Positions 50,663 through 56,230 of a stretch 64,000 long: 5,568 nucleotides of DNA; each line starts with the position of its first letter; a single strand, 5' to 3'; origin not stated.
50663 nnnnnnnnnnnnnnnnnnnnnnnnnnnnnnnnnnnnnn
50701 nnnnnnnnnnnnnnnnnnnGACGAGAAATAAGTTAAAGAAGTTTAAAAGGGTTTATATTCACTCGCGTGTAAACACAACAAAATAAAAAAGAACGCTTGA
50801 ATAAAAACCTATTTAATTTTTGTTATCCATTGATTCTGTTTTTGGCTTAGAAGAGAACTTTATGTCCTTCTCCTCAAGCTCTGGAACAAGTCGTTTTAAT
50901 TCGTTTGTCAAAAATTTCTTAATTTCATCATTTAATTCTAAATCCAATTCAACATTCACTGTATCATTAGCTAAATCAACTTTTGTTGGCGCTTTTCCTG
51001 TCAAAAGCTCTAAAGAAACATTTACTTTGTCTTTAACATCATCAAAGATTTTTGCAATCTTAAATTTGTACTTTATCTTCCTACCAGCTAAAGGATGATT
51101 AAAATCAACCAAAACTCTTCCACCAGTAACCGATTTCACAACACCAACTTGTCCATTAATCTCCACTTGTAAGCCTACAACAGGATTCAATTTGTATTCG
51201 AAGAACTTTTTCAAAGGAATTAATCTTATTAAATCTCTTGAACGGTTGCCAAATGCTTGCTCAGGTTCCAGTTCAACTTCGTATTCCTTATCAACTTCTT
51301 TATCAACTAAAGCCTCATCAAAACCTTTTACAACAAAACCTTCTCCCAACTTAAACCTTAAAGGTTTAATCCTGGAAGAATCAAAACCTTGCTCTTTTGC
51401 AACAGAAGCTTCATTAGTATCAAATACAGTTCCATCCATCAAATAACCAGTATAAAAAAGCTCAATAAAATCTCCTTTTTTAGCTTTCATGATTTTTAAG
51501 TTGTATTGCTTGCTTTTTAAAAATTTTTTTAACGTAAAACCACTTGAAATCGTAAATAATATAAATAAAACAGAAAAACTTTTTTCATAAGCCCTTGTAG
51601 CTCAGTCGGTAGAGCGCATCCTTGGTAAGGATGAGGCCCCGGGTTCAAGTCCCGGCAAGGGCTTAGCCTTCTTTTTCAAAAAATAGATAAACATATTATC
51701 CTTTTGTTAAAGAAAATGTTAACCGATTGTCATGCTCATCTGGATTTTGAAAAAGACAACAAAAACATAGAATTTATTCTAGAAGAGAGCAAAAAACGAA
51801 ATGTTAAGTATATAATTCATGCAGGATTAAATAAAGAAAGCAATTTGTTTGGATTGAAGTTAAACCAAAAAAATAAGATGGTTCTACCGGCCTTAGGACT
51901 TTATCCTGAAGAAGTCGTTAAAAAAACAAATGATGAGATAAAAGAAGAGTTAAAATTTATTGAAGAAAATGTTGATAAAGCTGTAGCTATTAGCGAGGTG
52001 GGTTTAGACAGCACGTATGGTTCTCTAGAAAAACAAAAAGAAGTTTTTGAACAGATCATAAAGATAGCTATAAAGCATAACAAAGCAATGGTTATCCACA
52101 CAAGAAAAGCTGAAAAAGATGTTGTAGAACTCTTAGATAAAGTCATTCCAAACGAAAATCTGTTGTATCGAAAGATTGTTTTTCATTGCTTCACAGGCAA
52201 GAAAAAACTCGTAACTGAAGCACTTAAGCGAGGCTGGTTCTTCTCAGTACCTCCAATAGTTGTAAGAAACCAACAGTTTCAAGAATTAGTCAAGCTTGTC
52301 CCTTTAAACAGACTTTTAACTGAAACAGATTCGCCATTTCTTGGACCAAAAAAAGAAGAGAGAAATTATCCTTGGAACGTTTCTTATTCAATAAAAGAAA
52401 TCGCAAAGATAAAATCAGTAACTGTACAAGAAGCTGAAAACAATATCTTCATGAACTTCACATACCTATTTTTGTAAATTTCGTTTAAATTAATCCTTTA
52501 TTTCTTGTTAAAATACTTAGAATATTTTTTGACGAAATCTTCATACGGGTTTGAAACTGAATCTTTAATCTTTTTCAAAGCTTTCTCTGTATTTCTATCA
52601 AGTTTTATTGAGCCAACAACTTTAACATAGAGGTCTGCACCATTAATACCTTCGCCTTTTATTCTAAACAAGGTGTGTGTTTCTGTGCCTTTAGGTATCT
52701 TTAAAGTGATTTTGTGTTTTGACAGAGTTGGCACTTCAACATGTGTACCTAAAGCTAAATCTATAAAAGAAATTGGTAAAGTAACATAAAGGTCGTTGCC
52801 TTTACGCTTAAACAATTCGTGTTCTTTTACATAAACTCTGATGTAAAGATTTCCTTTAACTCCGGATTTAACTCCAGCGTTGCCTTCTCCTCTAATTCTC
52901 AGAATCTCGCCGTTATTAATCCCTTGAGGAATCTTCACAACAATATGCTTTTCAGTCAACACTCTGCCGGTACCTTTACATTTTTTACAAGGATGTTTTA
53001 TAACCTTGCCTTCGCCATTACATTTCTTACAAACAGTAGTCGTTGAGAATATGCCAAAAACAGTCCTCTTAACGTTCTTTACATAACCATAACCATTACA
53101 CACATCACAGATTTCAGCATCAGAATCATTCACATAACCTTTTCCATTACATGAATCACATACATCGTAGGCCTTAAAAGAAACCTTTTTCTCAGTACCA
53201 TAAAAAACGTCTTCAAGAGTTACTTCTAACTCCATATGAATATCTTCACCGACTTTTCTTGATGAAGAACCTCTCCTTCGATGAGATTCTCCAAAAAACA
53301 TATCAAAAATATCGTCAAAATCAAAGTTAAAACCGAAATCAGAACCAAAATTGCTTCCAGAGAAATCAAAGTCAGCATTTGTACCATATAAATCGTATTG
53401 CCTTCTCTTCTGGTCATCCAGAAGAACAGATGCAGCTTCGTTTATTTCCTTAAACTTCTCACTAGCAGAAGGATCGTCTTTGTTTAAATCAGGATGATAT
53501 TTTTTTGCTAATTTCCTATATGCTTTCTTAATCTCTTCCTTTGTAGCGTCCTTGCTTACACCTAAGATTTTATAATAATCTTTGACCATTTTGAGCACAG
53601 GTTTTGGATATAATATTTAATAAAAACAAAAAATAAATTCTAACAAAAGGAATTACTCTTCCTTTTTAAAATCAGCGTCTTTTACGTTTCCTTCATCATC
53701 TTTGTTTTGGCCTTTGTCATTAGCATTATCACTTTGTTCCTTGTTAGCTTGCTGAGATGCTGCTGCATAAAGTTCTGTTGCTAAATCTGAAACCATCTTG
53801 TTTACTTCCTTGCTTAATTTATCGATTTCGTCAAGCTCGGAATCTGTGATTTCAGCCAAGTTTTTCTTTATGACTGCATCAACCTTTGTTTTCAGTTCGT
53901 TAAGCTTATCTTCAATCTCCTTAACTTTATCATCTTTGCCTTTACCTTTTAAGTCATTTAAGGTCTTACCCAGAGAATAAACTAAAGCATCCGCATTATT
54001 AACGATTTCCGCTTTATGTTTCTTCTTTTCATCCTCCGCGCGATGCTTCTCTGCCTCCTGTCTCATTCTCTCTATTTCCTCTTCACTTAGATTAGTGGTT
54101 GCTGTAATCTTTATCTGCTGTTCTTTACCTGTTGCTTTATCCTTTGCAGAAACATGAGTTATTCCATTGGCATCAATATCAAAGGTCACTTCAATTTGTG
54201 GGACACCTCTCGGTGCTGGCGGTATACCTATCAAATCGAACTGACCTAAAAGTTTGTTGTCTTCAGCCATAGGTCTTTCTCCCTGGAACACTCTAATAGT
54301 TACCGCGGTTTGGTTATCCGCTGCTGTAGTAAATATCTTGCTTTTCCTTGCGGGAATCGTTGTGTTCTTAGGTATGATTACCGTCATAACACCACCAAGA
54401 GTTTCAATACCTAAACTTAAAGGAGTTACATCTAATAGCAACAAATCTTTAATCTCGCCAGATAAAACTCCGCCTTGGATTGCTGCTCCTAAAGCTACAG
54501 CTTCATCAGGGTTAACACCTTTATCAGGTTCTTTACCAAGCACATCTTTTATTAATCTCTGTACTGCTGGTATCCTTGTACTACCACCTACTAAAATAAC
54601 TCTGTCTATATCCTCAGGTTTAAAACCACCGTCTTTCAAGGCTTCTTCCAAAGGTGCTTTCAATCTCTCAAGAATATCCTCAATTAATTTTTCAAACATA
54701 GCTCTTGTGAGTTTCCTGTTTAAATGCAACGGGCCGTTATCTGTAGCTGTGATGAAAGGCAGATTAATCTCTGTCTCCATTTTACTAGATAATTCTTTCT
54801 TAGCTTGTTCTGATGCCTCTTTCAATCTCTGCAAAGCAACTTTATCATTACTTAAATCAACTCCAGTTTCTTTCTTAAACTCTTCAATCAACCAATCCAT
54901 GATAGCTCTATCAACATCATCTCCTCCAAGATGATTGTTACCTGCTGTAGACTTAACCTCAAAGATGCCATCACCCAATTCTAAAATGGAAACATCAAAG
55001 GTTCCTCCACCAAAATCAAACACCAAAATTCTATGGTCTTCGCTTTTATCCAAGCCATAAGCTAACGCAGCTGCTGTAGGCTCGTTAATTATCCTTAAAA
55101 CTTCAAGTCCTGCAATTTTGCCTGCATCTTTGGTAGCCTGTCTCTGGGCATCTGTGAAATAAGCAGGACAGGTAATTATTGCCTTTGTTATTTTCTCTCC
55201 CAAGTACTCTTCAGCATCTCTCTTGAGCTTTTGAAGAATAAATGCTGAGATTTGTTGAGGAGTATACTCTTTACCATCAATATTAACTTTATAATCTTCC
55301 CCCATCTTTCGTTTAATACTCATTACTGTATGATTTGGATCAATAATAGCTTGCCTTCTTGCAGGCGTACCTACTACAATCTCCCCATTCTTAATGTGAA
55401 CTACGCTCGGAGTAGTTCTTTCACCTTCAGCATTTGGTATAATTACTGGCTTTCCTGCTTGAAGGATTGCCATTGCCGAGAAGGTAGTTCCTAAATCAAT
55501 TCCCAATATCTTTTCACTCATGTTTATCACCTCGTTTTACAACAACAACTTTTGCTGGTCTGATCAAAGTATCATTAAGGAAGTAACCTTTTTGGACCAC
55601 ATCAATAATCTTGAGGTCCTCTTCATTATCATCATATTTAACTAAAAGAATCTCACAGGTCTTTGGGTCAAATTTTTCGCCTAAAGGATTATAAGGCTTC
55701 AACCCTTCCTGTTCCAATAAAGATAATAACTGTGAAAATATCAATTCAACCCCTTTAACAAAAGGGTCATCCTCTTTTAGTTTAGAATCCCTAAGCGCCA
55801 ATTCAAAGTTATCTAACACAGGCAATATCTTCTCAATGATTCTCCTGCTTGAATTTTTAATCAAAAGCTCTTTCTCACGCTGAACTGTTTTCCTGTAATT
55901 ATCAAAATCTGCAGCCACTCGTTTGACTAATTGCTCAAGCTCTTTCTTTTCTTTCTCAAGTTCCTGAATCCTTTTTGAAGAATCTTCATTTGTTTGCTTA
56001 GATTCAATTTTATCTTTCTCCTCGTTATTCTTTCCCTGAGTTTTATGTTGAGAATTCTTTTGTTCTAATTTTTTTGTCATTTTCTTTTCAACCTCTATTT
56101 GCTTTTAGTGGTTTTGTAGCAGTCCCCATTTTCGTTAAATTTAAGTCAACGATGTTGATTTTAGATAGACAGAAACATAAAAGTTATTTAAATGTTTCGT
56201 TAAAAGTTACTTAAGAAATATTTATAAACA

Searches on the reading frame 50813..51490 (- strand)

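Call 52: search_protein_families(library=pfam, proteins=[window:50813-51490:-], max_evalue=0.001)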
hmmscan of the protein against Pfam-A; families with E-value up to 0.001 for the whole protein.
window:50813-51490:- (225 aa): 2 families
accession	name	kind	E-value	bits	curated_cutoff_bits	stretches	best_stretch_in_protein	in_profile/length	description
PF22199.2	FKBP26_IF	-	1.4e-16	60.6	27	1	89-134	1-46/46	FKBP26, IF domain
PF00254.34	FKBP_C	-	1.3e-15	57.9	21.1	1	2-85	4-76/94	FKBP-type peptidyl-prolyl cis-trans isomerase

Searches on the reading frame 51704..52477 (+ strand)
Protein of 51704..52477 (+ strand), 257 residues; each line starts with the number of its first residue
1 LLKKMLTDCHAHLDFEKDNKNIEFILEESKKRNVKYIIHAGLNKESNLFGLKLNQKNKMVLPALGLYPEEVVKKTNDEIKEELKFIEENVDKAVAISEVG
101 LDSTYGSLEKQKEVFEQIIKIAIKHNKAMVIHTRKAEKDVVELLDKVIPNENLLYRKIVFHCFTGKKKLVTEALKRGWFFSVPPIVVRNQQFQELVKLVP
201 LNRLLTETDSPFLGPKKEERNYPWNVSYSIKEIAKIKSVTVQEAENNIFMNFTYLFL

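Call 52: search_protein_families(library=pfam, proteins=[window:51704-52477:+], max_evalue=0.001)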
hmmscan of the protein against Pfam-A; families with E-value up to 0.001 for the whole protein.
window:51704-52477:+ (257 aa): 1 family
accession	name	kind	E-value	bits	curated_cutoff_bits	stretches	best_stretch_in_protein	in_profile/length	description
PF01026.27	TatD_DNase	-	3.5e-62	210.5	27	1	7-256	1-252/253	TatD related DNase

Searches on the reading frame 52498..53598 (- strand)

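Call 52: search_protein_families(library=pfam, proteins=[window:52498-53598:-], max_evalue=0.001)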
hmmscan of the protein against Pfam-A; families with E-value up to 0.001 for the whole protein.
window:52498-53598:- (366 aa): 5 families
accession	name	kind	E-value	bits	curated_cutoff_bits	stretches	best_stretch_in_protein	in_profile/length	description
PF01556.23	DnaJ_C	-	1.1e-39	136.4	26.6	1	120-325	1-145/152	DnaJ C terminal domain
PF00226.36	DnaJ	-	1.6e-28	99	27.8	1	7-69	1-63/63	DnaJ domain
PF00684.25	DnaJ_CXXCXGXG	-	1.1e-16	61.3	32.7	1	147-211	1-65/65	DnaJ central domain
PF20833.2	RNase_E_G_Thio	-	0.00012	22.6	26.8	0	203-225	1-23/86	RNase E/G, Thioredoxin-like domain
PF25436.1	BSD2_CRD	-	0.00035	21.2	27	0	187-212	2-24/69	BSD2 cysteine rich domain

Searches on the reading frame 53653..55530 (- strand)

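Call 52: search_protein_families(library=pfam, proteins=[window:53653-55530:-], max_evalue=0.001)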
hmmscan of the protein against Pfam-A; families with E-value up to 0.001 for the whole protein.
window:53653-55530:- (625 aa): 3 families
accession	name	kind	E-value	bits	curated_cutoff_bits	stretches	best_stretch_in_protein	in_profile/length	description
PF00012.26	HSP70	-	1.2e-237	790.4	20.6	1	8-578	1-595/599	Hsp70 protein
PF06723.19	MreB_Mbl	-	2.3e-20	73.2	27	1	8-350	3-316/327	MreB/Mbl protein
PF02782.22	FGGY_C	-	8.8e-06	26.1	27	1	293-355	138-196/198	FGGY family of carbohydrate kinases, C-terminal domain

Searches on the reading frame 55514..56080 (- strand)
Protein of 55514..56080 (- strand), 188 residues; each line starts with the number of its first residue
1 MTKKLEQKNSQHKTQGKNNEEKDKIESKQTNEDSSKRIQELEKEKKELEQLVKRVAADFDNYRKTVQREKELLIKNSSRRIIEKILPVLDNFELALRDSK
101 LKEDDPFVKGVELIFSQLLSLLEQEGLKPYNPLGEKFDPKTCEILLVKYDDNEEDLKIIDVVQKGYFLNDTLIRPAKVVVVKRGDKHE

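Call 52: search_protein_families(library=pfam, proteins=[window:55514-56080:-], max_evalue=0.001)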
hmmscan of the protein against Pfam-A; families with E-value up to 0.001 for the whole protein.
window:55514-56080:- (188 aa): 1 family
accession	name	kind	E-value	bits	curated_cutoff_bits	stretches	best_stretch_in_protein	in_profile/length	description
PF01025.24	GrpE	-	1e-41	142.8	25.8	1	21-182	3-165/165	GrpE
